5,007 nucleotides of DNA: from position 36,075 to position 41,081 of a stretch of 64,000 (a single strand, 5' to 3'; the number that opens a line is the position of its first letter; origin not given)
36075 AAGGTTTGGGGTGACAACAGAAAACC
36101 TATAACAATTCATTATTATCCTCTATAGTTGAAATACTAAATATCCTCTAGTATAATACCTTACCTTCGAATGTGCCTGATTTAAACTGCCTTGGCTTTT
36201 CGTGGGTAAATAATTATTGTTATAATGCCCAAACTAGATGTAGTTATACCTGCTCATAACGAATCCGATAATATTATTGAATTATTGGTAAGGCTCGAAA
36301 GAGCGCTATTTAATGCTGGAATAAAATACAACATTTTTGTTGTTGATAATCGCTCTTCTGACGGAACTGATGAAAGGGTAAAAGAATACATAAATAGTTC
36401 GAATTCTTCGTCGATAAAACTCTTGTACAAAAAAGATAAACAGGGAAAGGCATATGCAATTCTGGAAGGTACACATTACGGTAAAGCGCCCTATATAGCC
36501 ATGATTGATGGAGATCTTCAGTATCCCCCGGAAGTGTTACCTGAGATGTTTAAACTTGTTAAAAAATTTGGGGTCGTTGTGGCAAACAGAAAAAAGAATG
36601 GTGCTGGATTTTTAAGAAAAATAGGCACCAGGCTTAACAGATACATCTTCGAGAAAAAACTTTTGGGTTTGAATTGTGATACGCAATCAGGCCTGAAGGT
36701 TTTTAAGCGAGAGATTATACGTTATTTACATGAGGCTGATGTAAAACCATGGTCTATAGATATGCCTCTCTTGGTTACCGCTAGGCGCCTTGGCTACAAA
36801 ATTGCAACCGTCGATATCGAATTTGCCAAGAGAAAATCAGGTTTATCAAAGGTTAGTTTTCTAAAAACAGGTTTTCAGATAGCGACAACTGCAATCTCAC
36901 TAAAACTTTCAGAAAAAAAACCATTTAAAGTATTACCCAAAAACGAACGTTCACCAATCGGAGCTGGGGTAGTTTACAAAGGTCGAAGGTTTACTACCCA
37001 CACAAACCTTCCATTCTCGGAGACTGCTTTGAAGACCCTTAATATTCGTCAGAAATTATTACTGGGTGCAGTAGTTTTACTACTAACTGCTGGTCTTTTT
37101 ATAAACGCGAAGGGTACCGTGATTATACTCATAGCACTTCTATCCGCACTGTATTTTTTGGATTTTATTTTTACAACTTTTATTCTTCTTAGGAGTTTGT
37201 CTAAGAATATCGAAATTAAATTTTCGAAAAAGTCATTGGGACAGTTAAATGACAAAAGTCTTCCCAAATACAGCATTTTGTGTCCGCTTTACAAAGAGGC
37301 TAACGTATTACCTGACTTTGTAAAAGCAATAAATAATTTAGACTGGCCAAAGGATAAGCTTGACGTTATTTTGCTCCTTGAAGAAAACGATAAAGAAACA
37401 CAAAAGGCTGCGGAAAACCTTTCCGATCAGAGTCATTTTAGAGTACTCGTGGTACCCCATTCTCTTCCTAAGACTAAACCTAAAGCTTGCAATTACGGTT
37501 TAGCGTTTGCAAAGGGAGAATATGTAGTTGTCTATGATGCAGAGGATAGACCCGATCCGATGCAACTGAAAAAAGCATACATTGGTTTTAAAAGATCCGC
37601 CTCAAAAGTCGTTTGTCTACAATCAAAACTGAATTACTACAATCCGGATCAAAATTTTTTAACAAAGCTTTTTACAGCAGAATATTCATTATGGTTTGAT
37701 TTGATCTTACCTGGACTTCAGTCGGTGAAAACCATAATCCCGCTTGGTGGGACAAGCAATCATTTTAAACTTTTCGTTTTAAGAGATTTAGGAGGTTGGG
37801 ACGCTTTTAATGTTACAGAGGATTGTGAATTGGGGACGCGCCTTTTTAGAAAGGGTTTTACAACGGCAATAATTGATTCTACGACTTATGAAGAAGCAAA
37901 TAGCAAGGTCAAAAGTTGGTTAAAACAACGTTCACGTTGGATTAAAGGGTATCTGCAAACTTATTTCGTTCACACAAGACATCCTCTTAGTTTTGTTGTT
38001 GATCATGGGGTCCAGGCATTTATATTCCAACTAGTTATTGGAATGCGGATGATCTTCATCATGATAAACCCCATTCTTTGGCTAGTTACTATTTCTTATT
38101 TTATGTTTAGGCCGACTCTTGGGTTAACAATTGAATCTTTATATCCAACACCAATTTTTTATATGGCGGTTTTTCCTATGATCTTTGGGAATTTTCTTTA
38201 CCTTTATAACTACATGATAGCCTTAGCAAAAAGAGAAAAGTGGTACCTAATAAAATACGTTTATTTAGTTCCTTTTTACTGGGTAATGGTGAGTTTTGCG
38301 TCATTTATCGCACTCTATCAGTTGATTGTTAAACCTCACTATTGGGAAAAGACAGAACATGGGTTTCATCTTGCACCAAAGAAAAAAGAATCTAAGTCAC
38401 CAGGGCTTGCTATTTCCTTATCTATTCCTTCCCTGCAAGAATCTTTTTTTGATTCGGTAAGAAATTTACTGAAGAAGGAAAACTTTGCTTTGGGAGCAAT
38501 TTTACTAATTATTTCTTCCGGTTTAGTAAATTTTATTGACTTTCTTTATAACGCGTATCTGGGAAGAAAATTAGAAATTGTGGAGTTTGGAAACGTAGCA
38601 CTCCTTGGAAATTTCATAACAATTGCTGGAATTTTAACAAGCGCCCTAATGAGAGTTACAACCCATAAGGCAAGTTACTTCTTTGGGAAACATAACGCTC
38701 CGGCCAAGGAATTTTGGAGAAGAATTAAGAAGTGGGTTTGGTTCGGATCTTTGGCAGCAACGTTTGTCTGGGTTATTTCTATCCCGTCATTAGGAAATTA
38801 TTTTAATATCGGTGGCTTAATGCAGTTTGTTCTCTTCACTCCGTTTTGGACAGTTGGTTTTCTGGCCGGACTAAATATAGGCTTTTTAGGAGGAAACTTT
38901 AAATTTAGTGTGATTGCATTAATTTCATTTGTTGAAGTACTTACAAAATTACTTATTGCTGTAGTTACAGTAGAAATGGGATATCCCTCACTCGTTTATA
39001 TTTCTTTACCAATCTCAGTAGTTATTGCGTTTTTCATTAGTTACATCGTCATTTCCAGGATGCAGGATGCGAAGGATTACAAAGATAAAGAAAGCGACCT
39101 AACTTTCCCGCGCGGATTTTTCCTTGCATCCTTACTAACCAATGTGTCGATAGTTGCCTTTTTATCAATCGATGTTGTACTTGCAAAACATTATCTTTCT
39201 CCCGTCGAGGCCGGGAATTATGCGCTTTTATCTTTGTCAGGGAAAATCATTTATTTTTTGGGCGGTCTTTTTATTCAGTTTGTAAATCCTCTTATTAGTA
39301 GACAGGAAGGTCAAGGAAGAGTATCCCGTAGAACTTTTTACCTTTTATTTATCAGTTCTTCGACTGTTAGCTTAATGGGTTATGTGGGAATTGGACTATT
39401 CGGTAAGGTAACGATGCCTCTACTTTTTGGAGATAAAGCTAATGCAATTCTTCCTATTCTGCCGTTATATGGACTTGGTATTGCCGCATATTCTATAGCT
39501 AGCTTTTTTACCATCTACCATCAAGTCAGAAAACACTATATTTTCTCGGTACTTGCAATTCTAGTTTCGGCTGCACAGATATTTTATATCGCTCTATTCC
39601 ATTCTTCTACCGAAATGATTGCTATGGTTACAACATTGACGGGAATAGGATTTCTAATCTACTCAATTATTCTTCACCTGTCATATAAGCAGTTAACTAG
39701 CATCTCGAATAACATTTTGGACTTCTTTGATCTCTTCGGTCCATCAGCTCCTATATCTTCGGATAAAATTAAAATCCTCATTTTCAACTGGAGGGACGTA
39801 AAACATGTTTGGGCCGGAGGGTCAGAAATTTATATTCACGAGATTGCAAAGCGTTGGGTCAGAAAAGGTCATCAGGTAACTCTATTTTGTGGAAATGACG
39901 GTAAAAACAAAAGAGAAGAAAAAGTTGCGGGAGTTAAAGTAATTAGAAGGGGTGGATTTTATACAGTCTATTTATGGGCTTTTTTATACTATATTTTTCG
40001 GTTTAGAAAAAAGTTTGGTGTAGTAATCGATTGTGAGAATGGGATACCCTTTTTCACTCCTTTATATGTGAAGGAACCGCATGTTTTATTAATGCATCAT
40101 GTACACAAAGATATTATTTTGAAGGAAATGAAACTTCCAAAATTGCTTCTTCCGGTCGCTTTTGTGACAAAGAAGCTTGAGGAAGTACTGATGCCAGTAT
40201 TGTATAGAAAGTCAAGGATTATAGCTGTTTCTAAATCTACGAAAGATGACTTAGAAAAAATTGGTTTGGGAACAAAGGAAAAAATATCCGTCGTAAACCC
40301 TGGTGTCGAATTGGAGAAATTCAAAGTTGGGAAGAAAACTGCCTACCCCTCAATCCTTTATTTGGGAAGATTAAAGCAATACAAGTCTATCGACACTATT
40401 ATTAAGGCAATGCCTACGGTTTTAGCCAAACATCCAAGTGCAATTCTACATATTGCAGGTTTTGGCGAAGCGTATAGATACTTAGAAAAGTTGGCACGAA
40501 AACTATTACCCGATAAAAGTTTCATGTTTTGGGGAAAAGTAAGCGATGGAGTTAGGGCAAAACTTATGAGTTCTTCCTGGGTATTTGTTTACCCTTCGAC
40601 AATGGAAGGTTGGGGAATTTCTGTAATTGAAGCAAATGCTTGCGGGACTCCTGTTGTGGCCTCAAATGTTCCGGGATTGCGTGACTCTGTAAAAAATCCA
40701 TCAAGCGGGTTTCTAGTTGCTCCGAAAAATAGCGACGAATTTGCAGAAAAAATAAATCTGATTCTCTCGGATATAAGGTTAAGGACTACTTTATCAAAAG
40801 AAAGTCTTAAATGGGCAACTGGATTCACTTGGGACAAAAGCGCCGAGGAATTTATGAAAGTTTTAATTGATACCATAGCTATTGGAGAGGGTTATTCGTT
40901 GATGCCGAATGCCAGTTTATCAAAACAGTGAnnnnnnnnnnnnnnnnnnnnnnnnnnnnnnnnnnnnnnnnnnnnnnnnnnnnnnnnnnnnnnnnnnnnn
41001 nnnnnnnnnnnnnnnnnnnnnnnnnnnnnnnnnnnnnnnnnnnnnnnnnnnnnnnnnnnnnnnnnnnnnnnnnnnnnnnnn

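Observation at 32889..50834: Rhamnose-based surface-glycan island followed by sortase and substrate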

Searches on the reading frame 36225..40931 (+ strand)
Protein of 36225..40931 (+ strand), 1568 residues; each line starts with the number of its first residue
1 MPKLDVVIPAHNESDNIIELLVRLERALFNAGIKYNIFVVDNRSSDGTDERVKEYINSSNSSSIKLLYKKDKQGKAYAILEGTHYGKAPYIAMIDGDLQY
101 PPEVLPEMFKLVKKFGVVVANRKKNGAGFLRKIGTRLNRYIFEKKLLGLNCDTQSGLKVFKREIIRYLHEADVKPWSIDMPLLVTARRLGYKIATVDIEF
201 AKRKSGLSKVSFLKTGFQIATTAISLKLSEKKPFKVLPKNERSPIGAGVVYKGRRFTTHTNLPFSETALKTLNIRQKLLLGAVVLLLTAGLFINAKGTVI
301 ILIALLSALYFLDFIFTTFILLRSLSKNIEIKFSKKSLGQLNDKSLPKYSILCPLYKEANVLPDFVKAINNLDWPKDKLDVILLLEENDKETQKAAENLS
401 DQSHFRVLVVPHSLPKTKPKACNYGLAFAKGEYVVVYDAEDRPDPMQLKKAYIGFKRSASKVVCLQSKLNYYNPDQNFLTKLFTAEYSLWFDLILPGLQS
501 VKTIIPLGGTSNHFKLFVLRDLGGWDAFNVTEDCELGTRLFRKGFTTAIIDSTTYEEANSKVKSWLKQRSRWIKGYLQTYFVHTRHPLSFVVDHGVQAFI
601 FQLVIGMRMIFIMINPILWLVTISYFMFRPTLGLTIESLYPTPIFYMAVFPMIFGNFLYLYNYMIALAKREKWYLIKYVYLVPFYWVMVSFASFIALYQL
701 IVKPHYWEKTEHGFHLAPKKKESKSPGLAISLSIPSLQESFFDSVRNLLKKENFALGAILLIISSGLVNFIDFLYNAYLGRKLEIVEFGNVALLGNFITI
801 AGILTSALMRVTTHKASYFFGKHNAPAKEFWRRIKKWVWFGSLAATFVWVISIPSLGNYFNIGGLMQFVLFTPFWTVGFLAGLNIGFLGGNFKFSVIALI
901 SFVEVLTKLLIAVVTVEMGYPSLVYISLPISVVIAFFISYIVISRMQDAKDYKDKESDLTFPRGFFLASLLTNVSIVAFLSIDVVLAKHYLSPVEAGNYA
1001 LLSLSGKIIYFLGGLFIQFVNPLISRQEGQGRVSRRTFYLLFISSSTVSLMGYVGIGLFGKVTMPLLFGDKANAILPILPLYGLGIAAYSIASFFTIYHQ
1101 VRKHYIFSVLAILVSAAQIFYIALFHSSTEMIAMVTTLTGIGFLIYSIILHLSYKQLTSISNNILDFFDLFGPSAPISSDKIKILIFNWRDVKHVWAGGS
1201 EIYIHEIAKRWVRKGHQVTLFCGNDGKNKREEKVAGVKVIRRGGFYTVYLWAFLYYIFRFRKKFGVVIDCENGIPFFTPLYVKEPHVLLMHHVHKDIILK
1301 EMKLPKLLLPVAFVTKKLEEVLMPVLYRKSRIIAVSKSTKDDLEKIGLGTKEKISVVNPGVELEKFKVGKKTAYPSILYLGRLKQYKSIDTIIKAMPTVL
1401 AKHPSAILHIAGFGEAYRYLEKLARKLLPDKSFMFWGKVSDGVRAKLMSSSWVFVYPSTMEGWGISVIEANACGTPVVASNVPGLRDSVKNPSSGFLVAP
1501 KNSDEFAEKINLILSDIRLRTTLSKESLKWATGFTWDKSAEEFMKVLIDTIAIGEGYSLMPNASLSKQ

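Call 3: search_protein_families(library=pfam, proteins=[window:36225-40931:+], max_evalue=0.01)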
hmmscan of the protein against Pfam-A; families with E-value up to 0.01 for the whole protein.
window:36225-40931:+ (1568 aa): 10 families
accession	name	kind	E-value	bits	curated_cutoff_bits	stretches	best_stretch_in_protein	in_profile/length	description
PF00534.26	Glycos_transf_1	-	8.4e-42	143.1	26.4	1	1363-1528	4-170/172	Glycosyl transferases group 1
PF00535.33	Glycos_transf_2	-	2.7e-37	128.7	23.3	2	6-165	2-164/168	Glycosyl transferase family 2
PF13692.12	Glyco_trans_1_4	-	2.9e-31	109.1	27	1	1375-1516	2-142/142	Glycosyl transferases group 1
PF13641.12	Glyco_tranf_2_3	-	4.2e-24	86.3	27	1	347-575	1-230/230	Glycosyltransferase like family 2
PF13632.12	Glyco_trans_2_3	-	4.9e-22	79.2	27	1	433-621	1-194/198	Glycosyl transferase family group 2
PF13439.12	Glyco_transf_4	-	9.1e-17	62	28.5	1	1198-1365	2-170/170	Glycosyltransferase Family 4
PF20706.3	GT4-conflict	-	3.4e-10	39.9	26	1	1326-1542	144-384/385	Family 4 Glycosyltransferase in conflict systems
PF13579.12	Glyco_trans_4_4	-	2.1e-07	31.9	29.7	1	1198-1360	1-158/158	Glycosyl transferase 4-like domain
PF13506.12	Glyco_transf_21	-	3.7e-05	23.7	21.7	1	407-573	5-173/174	Glycosyl transferase family 21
PF13524.12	Glyco_trans_1_2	-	0.0015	18.9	25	1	1429-1544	13-143/144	Glycosyl transferase-like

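Call 8: search_protein_families(library=ncbifam, proteins=[window:36225-40931:+], max_evalue=0.01)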
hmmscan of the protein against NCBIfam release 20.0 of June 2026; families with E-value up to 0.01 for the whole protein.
window:36225-40931:+ (1568 aa): 60 families (the best 25 are shown)
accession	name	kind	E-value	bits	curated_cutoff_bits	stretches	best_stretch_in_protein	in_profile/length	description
TIGR03449.1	mycothiol_MshA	equivalog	2.7e-30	105.6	462.5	1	1329-1547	165-400/406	D-inositol-3-phosphate glycosyltransferase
TIGR03937.1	PgaC_IcaA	equivalog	3.2e-27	95.5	422.3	2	329-703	27-393/407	poly-beta-1,6-N-acetyl-D-glucosamine synthase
NF041010.1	glycosy_Agl16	equivalog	6.5e-23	81.2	575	1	1198-1543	15-344/352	glycosylation protein Agl16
NF041876.1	EPS_EpsE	equivalog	1.1e-21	77.6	400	1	1346-1540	180-386/389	exopolysaccharide biosynthesis GT4 family glycosyltransferase EpsE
TIGR03030.1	CelA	equivalog_domain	1e-20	73.4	699.1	1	308-591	93-395/714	UDP-forming cellulose synthase catalytic subunit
NF007986.1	PRK10714.1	equivalog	1.5e-20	73.5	529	1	3-214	7-214/316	undecaprenyl-phosphate 4-deoxy-4-formamido-L-arabinose transferase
TIGR03999.1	thiol_BshA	equivalog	1.9e-19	69.8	273.7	1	1326-1544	142-367/375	N-acetyl-alpha-D-glucosaminyl L-malate synthase BshA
TIGR04047.1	MSMEG_0565_glyc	hypoth_equivalog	2.8e-19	69.5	259.85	1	1332-1545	142-369/373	MSMEG_0565 family glycosyltransferase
NF038229.1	Glyco4_Geo_Pelo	equivalog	6.3e-18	64.9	400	1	1320-1538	101-324/338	GPMC system family 4 glycosyltransferase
NF047588.1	GlcsyltransPgfSStrep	equivalog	9.6e-18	64.4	500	1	3-215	2-210/308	glycosyltransferase PgfS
TIGR02149.1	glgA_Coryne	subfamily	1.1e-17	64.3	302.4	1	1330-1546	146-386/391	glycogen synthase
NF047880.1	glyco_SdgA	exception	2.7e-17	62.5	800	1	1280-1542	213-482/488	serine-aspartate repeat adhesin O-glycosyltransferase SdgA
TIGR03088.1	stp2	hypoth_equivalog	4.7e-17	62.1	409.05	1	1331-1546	139-369/374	TIGR03088 family PEP-CTERM/XrtA system glycosyltransferase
NF041875.1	EPS_EpsD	equivalog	8.1e-17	61.6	370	2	350-570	2-221/325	exopolysaccharide biosynthesis glycosyltransferase EpsD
TIGR04182.1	glyco_TIGR04182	equivalog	1.2e-15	57.7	325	1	6-226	4-217/293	S-layer glycoprotein N-glycosyltransferase AglJ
TIGR02095.1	glgA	subfamily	4e-15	55.4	328.45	1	1365-1547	285-474/477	glycogen/starch synthase, ADP-glucose type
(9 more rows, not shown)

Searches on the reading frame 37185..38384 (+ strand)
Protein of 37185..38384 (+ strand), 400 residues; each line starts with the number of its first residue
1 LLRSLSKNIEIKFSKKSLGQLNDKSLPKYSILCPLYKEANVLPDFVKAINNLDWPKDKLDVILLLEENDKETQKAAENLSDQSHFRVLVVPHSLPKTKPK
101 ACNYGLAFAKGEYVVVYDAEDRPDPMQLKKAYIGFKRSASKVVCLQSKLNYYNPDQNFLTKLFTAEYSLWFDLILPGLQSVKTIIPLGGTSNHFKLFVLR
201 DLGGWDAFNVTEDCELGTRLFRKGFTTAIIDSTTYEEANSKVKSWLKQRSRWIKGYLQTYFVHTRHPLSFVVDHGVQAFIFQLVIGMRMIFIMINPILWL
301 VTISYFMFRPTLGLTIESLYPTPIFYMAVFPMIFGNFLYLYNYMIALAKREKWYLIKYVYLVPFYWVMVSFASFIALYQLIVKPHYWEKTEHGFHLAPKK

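Call 62: search_solved_structures(query=window:37185-38384:+, max_evalue=0.001)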
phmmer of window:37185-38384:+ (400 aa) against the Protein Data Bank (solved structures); distinct sequences matched with E-value up to 0.001: 9.
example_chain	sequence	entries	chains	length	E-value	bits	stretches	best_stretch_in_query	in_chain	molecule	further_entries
7lby_A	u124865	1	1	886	3.2e-18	69.4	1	25-317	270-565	Cellulose synthase catalytic subunit [UDP-forming]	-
9b8v_E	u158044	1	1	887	3.2e-18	69.4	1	25-317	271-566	Cellulose synthase catalytic subunit [UDP-forming]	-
9fmv_A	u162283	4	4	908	3.4e-18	69.3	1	25-317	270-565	Cellulose synthase catalytic subunit [UDP-forming]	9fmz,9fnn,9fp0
5ej1_A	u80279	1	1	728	1.4e-07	34.4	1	21-362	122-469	Putative cellulose synthase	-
4hg6_A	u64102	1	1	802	1.7e-07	34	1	21-362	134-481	Cellulose Synthase Subunit A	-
4p00_A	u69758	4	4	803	1.8e-07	34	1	21-362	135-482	Cellulose Synthase A subunit | Cellulose Synthase subunit A | Putative cellulose synthase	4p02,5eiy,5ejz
6yv7_B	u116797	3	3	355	2.7e-05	26.8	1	26-121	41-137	Glycosyl transferase, family 2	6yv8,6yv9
6yv7_A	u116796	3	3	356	2.7e-05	26.8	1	26-121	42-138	Glycosyl transferase, family 2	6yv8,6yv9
3bcv_A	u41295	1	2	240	0.00039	23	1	26-127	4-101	Putative glycosyltransferase protein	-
